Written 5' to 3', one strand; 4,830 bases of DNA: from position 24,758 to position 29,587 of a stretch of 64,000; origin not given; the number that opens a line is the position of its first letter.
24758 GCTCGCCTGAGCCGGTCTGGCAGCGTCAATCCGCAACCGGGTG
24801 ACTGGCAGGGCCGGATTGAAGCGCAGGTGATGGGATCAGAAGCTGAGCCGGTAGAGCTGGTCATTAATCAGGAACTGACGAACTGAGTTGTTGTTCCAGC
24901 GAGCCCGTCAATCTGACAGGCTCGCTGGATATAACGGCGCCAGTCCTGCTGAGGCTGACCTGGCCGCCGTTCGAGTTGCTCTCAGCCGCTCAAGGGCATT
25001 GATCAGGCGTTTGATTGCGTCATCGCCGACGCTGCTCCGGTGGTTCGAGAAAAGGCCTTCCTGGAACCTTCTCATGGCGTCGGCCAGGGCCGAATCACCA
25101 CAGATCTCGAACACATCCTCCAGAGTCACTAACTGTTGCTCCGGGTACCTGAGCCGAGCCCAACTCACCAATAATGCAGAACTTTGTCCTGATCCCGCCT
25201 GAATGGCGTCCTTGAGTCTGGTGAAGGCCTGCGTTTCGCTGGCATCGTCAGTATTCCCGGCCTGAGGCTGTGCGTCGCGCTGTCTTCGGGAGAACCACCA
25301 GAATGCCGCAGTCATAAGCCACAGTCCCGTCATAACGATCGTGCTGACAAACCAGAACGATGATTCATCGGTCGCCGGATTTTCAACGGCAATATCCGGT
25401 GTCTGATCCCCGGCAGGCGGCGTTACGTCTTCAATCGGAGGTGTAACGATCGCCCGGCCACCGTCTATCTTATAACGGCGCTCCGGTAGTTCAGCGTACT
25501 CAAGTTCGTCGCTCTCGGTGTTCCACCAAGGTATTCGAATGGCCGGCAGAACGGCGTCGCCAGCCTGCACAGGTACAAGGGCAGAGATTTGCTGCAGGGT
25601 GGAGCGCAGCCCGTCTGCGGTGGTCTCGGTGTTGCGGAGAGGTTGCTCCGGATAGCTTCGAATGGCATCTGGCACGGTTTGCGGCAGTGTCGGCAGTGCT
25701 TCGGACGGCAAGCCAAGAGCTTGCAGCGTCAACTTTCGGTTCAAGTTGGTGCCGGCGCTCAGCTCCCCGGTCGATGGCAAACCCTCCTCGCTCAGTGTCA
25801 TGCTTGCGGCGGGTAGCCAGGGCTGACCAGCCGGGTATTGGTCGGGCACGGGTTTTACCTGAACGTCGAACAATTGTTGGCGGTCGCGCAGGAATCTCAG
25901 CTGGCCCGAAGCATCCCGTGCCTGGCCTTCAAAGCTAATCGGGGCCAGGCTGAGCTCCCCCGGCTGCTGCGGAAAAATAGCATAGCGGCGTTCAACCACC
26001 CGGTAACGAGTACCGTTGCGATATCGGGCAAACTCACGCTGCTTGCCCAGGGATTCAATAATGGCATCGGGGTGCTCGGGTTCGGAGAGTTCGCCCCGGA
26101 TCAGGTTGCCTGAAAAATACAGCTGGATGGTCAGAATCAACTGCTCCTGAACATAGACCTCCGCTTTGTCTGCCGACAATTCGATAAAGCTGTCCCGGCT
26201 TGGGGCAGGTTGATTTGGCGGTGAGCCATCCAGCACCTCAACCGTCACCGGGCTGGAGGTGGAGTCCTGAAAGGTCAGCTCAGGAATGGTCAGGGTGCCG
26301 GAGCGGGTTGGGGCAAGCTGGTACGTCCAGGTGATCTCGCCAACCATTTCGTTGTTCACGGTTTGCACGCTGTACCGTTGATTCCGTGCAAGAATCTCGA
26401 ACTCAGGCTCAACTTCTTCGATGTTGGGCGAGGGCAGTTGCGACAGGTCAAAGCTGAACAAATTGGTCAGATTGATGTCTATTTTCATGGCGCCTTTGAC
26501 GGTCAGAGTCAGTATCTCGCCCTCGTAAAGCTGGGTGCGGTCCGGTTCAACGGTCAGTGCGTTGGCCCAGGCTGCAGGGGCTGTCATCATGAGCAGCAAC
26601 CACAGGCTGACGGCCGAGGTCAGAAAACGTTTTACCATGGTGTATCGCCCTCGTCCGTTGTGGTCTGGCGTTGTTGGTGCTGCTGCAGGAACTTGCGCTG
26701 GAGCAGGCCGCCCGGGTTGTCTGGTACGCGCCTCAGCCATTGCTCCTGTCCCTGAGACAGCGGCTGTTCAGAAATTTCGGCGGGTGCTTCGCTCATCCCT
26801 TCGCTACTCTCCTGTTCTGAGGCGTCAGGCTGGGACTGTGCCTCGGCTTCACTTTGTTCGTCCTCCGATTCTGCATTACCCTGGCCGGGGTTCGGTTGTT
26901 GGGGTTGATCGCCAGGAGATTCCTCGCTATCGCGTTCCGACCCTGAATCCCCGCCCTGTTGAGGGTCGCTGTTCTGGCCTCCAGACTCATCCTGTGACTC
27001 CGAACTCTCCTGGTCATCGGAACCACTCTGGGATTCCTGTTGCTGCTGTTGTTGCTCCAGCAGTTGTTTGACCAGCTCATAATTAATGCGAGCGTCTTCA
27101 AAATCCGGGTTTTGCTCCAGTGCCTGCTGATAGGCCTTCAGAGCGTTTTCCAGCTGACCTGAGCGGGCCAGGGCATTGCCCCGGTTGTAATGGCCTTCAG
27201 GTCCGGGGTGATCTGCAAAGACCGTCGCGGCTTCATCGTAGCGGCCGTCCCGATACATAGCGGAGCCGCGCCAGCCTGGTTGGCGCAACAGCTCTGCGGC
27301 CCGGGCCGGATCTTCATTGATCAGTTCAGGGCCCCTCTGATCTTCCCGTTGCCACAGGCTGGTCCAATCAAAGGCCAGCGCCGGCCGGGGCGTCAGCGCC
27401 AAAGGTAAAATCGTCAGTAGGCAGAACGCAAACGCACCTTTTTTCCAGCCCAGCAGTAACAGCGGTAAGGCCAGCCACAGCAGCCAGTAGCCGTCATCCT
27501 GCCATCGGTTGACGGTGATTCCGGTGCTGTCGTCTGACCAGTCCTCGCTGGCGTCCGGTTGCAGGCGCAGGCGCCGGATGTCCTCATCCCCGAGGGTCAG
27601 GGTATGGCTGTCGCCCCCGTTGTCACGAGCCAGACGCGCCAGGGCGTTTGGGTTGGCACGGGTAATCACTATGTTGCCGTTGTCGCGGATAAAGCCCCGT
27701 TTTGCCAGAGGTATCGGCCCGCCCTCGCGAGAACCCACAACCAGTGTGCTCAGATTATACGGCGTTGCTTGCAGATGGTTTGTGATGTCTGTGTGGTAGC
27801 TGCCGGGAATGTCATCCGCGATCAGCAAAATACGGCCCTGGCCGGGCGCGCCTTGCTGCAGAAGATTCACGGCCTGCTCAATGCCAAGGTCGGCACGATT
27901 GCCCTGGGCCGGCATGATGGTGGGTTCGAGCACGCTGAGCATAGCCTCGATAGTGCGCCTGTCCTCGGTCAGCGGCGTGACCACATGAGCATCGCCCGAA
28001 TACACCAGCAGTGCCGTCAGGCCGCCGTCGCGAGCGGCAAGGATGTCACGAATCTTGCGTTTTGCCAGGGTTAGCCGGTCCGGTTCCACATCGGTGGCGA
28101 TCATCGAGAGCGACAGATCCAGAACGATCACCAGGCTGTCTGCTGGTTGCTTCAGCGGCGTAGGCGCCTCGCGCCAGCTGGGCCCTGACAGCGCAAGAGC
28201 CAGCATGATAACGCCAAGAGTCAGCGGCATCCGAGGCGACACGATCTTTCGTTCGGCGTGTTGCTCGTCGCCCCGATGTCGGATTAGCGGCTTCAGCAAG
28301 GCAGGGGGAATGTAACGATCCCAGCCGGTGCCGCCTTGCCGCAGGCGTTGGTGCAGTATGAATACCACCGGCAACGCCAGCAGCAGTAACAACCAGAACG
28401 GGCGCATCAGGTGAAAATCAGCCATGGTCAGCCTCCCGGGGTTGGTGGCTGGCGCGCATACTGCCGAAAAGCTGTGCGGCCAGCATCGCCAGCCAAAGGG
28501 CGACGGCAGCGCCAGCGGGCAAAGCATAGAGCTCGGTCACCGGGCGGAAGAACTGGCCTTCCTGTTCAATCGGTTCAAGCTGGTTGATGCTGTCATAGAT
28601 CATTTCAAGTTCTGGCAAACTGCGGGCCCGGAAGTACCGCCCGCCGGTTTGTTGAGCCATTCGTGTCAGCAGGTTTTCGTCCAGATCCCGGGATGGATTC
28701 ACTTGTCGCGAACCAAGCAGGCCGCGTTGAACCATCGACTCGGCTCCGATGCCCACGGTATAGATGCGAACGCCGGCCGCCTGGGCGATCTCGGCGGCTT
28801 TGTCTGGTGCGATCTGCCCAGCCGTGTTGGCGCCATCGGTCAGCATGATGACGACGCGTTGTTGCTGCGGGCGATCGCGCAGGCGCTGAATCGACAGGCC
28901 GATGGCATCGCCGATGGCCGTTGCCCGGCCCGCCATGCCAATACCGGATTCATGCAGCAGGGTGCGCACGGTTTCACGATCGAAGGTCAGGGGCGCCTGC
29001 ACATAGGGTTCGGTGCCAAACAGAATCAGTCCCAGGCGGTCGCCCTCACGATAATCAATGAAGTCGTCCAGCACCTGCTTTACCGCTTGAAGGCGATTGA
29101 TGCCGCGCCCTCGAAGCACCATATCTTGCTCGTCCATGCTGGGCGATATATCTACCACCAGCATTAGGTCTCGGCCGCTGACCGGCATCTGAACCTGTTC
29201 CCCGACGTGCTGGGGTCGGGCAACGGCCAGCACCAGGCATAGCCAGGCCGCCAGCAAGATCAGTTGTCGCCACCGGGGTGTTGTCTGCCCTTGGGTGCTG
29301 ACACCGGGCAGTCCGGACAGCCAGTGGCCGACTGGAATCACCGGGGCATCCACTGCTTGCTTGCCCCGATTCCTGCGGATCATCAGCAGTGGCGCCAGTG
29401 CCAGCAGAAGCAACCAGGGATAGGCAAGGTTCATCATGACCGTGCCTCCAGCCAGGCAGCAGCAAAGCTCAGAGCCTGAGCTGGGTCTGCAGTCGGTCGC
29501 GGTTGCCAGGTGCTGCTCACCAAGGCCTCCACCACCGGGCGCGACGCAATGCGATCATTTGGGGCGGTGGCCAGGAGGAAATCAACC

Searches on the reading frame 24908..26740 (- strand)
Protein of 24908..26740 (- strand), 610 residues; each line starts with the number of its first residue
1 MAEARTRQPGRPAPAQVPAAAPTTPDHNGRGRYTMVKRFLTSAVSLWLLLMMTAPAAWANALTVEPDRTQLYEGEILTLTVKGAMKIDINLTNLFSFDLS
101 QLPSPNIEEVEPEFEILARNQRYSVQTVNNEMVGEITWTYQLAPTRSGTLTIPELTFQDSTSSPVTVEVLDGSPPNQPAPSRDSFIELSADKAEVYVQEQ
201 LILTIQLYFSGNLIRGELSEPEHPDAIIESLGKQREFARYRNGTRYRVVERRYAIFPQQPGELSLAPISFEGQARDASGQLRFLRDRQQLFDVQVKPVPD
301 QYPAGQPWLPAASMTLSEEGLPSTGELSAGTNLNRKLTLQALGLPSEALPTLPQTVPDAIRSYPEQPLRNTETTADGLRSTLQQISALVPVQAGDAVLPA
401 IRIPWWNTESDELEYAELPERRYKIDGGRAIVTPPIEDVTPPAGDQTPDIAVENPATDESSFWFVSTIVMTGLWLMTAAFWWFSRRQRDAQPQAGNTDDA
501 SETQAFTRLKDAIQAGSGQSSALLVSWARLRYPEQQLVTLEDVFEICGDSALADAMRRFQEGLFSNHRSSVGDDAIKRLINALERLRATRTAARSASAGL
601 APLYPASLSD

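Call 10: search_protein_families(library=pfam, proteins=[window:24908-26740:-], max_evalue=0.001)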
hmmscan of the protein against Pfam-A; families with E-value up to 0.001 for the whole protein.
window:24908-26740:- (610 aa): 1 family
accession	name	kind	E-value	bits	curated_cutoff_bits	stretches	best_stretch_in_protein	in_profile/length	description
PF13584.12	BatD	-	4.9e-22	78.8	24.1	1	66-169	3-92/92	BatD DUF11 like domain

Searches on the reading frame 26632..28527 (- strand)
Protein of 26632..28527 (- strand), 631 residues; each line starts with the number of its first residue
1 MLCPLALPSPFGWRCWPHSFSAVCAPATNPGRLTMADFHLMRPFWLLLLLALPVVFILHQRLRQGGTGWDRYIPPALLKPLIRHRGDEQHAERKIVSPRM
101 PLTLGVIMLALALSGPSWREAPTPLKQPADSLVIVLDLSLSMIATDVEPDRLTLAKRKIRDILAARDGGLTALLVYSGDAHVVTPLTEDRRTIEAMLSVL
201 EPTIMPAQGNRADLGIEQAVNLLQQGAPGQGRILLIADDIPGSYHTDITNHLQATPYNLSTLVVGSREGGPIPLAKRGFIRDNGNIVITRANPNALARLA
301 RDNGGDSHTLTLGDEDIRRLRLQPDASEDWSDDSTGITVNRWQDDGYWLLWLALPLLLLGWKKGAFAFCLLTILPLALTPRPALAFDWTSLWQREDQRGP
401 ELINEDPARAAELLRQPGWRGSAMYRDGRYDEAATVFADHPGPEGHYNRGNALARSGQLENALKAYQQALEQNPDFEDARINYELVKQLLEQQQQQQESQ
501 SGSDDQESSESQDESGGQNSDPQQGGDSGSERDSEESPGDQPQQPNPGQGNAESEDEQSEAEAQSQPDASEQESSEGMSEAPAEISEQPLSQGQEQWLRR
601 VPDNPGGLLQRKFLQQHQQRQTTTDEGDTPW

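Call 10: search_protein_families(library=pfam, proteins=[window:26632-28527:-], max_evalue=0.001)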
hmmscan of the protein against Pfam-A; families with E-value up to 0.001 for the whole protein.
window:26632-28527:- (631 aa): 9 families
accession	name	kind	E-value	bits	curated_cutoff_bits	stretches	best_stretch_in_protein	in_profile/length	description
PF13519.12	VWA_2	-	3.5e-14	53.8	27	1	132-238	1-105/107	von Willebrand factor type A domain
PF07719.23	TPR_2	-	5.4e-12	45.3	27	1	443-475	1-33/34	Tetratricopeptide repeat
PF00515.34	TPR_1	-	3.8e-10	39.6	27.8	1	444-476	2-34/34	Tetratricopeptide repeat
PF13414.12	TPR_11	-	1.2e-07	31.7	26.8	1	450-480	1-31/42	TPR repeat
PF13428.12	TPR_14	-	9.6e-07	29.3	23.5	1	443-483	1-41/44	Tetratricopeptide repeat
PF00092.34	VWA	-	1.7e-05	25.5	23.8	1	132-265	2-140/174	von Willebrand factor type A domain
PF13432.12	TPR_16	-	1.9e-05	25.4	32.7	0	447-480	1-34/65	Tetratricopeptide repeat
PF13181.12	TPR_8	-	5.3e-05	23.5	25.7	1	445-475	3-33/34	Tetratricopeptide repeat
PF13174.12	TPR_6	-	0.00034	21.5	26.3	0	447-475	4-32/33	Tetratricopeptide repeat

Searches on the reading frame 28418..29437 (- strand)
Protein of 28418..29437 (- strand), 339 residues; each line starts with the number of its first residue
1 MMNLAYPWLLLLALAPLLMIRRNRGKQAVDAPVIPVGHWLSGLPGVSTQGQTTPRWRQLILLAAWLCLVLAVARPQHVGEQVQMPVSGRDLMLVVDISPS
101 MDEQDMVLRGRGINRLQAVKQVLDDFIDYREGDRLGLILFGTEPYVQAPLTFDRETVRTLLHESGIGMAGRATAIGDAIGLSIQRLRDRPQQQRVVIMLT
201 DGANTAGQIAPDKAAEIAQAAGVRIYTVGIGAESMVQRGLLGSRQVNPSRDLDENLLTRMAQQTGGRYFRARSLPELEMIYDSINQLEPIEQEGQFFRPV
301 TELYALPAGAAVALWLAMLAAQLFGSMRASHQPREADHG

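Call 10: search_protein_families(library=pfam, proteins=[window:28418-29437:-], max_evalue=0.001)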
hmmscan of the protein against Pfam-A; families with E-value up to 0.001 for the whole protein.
window:28418-29437:- (339 aa): 4 families
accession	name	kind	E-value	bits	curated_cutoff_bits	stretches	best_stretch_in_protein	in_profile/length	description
PF00092.34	VWA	-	1.8e-20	74.3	23.8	1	90-281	1-172/174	von Willebrand factor type A domain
PF13519.12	VWA_2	-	4.8e-19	69.4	27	1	91-202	1-106/107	von Willebrand factor type A domain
PF06707.17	DUF1194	-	4.1e-07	29.9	27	1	168-234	91-158/206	Protein of unknown function (DUF1194)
PF07584.16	BatA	-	0.00029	21.6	25.9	1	2-75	2-77/77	Aerotolerance regulator N-terminal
